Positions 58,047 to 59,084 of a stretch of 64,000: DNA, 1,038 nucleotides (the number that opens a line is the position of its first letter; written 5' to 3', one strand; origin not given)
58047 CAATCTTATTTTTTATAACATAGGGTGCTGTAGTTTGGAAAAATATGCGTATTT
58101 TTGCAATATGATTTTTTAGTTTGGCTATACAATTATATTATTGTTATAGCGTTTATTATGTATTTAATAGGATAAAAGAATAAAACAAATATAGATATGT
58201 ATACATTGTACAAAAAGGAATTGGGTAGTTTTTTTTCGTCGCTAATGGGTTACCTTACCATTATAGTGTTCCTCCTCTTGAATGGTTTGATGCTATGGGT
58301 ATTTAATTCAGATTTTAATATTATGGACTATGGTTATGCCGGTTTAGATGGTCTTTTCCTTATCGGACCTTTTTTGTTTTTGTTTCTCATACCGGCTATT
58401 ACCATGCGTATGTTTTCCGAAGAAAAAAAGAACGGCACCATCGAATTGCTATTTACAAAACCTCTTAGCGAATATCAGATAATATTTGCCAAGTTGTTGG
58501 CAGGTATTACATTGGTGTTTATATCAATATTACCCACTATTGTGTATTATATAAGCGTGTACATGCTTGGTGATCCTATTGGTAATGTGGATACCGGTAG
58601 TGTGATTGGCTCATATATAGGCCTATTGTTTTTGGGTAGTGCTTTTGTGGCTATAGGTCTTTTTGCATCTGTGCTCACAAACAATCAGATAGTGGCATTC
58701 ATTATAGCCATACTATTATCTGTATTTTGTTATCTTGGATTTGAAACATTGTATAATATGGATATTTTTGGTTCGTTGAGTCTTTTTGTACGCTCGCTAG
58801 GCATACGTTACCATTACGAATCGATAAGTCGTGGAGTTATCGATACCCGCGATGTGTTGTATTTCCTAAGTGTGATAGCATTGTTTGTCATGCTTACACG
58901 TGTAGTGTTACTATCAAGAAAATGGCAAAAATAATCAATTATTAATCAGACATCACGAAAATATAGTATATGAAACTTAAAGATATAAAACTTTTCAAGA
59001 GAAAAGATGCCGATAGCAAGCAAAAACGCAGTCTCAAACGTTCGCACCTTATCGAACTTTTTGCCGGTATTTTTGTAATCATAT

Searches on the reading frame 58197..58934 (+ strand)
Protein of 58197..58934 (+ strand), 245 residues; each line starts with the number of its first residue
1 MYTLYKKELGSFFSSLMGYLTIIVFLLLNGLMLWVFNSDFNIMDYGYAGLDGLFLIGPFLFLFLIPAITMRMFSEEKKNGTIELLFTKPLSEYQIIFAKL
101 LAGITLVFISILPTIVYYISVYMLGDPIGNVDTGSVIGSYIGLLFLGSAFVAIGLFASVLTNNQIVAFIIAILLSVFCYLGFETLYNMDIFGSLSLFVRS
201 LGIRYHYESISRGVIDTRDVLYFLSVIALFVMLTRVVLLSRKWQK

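Call 14: search_protein_families(library=pfam, proteins=[window:58197-58934:+])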
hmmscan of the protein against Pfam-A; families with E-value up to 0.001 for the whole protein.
window:58197-58934:+ (245 aa): 4 families
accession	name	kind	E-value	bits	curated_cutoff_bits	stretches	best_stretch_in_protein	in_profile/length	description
PF12679.13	ABC2_membrane_2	-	2.5e-11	43.8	27.2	1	5-219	4-247/283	ABC-2 family transporter protein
PF12698.13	ABC2_membrane_3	-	1.4e-07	31.3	31.6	1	53-192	164-297/347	ABC-2 family transporter protein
PF12730.13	ABC2_membrane_4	-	5.2e-07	30.2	27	1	19-176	16-177/179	ABC-2 family transporter protein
PF13346.12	ABC2_membrane_5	-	3.4e-05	23.9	25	1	54-231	36-190/205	ABC-2 family transporter protein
